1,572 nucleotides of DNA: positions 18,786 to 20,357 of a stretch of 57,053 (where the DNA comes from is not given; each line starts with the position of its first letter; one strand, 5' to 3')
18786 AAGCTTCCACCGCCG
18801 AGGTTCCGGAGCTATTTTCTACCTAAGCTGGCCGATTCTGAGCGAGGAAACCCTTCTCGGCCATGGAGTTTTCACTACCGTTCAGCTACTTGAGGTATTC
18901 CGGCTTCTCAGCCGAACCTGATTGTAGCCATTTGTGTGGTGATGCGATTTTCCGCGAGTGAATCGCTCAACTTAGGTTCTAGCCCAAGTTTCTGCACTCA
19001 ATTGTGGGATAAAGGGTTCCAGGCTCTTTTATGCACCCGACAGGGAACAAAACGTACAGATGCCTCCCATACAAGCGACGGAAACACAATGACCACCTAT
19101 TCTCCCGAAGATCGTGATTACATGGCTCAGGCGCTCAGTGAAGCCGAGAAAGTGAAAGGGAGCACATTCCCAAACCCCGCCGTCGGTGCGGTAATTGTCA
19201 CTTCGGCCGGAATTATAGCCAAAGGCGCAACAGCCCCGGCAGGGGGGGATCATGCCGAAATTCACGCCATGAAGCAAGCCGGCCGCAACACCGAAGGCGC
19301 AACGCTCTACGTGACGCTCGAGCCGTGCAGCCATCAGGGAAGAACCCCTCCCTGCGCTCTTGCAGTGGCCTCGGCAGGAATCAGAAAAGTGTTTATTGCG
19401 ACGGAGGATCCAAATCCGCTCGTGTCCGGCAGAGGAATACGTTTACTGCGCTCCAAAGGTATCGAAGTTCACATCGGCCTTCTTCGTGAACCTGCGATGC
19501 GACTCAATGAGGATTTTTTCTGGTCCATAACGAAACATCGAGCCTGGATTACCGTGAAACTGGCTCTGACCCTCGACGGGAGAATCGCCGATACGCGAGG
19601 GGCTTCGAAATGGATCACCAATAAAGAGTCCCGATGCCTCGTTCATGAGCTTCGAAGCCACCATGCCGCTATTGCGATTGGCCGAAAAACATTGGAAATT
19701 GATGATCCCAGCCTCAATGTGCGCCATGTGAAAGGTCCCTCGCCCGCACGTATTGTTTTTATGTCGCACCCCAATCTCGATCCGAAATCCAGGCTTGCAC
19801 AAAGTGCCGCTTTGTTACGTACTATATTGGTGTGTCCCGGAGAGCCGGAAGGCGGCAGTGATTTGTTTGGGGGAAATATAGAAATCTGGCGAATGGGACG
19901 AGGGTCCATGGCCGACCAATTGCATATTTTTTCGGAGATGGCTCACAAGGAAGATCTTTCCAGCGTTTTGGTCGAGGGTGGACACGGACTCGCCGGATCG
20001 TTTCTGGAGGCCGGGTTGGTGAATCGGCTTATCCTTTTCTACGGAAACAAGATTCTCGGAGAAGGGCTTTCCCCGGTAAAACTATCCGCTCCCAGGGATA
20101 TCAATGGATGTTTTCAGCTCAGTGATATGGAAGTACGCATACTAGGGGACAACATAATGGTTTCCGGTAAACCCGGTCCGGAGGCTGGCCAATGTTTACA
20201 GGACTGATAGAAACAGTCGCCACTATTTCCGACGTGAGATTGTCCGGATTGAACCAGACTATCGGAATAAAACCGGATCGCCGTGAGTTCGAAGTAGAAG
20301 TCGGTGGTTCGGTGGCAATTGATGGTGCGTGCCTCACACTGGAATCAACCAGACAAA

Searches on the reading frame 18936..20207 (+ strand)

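Call 23: search_protein_families(library=pfam, proteins=[window:18936-20207:+], max_evalue=0.001)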
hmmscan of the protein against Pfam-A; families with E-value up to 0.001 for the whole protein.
window:18936-20207:+ (423 aa): 3 families
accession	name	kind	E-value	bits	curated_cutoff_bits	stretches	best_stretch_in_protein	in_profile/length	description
PF01872.23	RibD_C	-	1.5e-32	113.4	24.1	1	203-404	1-192/197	RibD C-terminal domain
PF00383.29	dCMP_cyt_deam_1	-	3.2e-18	65.9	25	1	58-155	3-101/102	Cytidine and deoxycytidylate deaminase zinc-binding region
PF14437.12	MafB19-deam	-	1.2e-12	48.4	27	1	59-161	3-106/142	MafB19-like deaminase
